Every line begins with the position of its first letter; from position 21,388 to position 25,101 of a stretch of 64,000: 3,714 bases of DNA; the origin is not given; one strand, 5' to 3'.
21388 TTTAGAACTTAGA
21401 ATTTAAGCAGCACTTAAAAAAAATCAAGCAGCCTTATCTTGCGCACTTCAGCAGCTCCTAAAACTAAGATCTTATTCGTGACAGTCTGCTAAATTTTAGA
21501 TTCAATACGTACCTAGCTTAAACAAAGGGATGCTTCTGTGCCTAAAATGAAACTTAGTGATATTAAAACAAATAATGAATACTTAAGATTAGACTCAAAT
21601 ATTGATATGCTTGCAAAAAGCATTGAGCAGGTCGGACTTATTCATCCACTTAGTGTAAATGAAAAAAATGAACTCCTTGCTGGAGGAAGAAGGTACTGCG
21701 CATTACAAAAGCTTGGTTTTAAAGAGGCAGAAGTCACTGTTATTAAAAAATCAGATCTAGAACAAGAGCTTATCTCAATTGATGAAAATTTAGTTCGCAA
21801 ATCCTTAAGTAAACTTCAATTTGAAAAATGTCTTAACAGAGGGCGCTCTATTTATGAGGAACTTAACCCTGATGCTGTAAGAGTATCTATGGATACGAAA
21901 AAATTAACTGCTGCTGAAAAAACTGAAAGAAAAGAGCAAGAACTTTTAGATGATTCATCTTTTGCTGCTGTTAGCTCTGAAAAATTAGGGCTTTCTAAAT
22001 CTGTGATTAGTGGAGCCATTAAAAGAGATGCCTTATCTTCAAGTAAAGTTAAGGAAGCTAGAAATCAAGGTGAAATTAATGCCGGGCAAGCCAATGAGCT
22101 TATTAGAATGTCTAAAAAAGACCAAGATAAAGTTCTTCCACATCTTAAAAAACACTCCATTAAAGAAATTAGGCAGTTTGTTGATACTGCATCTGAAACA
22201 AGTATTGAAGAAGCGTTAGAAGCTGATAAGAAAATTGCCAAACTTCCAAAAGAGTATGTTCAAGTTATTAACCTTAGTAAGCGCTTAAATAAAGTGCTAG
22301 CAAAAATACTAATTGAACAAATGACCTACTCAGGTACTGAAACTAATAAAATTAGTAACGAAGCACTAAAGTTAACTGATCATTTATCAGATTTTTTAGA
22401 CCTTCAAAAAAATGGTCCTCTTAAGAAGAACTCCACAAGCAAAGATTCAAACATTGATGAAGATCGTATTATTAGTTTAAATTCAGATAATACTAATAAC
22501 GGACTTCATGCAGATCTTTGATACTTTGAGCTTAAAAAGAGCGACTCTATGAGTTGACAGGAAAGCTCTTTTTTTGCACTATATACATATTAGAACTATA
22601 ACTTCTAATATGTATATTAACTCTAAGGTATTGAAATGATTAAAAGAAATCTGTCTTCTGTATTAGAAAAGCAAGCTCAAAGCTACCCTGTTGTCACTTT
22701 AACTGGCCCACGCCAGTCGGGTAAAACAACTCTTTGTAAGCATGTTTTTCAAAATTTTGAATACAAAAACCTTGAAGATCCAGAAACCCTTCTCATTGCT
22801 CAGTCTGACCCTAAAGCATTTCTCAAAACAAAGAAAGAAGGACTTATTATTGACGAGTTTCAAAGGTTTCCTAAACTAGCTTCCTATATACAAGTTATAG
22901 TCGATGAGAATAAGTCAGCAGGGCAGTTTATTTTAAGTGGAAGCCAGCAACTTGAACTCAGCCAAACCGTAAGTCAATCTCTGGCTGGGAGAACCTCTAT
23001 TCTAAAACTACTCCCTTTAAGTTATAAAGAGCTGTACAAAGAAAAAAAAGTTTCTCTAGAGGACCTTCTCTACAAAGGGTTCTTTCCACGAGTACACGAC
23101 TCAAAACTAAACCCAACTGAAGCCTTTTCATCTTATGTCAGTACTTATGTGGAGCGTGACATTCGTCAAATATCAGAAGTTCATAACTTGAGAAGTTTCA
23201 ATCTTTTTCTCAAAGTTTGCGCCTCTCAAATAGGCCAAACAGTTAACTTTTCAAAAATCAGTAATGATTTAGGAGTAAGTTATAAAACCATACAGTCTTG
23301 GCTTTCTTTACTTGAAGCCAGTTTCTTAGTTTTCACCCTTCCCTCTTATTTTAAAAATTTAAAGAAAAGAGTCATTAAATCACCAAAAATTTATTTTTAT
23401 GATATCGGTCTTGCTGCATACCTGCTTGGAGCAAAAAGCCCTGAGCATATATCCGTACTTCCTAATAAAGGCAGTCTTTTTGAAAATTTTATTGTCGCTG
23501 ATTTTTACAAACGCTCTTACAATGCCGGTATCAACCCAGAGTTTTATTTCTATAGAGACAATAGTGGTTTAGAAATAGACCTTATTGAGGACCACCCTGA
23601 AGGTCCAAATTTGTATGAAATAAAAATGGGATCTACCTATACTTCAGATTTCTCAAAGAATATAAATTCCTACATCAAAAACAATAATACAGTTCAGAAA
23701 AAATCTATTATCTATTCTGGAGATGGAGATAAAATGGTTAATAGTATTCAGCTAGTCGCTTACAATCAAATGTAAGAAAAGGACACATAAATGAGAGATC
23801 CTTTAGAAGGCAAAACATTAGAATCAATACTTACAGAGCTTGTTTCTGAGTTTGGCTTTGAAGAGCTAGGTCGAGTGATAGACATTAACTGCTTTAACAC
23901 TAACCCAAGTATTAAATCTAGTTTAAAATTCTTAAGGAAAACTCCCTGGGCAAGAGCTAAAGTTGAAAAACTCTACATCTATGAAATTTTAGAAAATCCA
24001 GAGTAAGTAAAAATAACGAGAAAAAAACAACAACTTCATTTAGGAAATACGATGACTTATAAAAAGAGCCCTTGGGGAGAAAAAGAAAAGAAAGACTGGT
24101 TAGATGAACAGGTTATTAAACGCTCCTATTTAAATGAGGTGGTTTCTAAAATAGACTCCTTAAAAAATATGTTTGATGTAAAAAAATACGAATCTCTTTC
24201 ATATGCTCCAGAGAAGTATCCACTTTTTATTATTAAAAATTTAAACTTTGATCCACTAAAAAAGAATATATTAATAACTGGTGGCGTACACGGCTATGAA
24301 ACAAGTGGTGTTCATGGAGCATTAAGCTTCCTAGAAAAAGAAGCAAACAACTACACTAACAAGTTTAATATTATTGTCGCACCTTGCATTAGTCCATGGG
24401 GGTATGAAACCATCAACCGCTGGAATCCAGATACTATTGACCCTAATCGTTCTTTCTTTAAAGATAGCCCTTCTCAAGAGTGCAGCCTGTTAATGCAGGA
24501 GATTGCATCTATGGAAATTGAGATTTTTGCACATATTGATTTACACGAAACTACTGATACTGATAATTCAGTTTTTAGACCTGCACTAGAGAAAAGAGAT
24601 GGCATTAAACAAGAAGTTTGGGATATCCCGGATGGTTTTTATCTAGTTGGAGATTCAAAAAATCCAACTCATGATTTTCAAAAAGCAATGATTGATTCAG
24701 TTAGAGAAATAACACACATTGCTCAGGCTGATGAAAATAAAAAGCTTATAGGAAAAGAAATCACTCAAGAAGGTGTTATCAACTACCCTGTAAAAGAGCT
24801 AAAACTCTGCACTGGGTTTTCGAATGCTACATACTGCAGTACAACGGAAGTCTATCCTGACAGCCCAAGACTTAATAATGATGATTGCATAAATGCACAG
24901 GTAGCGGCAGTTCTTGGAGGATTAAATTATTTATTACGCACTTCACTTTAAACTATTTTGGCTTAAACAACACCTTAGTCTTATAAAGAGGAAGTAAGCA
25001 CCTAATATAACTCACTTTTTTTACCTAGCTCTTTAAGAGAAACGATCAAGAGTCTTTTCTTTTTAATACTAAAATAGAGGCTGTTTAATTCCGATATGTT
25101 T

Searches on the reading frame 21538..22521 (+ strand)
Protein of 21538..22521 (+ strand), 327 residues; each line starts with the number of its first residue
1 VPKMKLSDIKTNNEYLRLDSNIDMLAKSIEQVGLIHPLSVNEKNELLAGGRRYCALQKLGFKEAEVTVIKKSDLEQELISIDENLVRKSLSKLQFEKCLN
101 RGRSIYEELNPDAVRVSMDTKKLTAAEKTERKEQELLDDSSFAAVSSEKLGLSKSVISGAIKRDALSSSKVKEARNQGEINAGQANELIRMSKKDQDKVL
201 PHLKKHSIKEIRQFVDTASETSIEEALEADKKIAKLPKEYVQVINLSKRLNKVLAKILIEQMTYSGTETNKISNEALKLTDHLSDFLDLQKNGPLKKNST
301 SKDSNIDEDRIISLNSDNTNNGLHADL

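Call 14: search_protein_families(library=pfam, proteins=[window:21538-22521:+], max_evalue=0.001)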
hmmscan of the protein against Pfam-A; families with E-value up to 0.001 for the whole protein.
window:21538-22521:+ (327 aa): 1 family
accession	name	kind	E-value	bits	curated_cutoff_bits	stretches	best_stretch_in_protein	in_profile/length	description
PF02195.25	ParB_N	-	6.8e-07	29.7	26.3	1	19-85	24-94/95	ParB N-terminal domain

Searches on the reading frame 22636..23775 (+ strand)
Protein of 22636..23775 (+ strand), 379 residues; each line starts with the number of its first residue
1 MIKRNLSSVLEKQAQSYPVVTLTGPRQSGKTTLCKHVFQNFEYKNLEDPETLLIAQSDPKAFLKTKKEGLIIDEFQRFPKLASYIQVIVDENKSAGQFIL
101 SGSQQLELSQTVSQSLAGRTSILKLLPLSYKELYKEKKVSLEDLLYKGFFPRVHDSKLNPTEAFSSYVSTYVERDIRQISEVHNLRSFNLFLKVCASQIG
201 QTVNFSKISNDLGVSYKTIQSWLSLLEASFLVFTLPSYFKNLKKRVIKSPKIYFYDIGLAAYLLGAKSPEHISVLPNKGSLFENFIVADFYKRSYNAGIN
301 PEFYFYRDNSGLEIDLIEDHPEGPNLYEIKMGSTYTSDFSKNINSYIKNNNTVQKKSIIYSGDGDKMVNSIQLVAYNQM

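Call 14: search_protein_families(library=pfam, proteins=[window:22636-23775:+], max_evalue=0.001)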
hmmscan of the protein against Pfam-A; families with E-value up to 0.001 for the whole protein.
window:22636-23775:+ (379 aa): 3 families
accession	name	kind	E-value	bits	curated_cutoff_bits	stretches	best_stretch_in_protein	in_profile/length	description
PF13635.12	DUF4143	-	4e-47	160.4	28.1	1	173-331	1-159/160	Domain of unknown function (DUF4143)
PF13173.12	AAA_14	-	3e-28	98.9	27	1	18-133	3-128/129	AAA domain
PF13401.12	AAA_22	-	8.7e-07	29.7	27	0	19-52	7-37/130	AAA domain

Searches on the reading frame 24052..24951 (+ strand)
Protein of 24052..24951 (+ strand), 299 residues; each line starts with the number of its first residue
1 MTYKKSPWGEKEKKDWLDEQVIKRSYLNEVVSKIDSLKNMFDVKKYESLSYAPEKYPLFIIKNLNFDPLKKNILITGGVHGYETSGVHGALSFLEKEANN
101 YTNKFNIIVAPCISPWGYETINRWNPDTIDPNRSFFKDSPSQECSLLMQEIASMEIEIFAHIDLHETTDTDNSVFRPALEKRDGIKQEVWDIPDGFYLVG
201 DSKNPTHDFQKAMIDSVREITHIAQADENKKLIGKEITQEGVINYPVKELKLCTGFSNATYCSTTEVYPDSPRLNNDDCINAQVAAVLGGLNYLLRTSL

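Call 14: search_protein_families(library=pfam, proteins=[window:24052-24951:+], max_evalue=0.001)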
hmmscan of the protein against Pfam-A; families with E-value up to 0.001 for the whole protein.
window:24052-24951:+ (299 aa): 2 families
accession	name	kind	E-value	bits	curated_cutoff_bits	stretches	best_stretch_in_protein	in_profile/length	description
PF00246.29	Peptidase_M14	-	1.4e-06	28.6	21.6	1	67-164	43-168/286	Zinc carboxypeptidase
PF24827.1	AstE_AspA_cat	-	1.6e-06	28.2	25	1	71-170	3-109/192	Succinylglutamate desuccinylase/Aspartoacylase catalytic domain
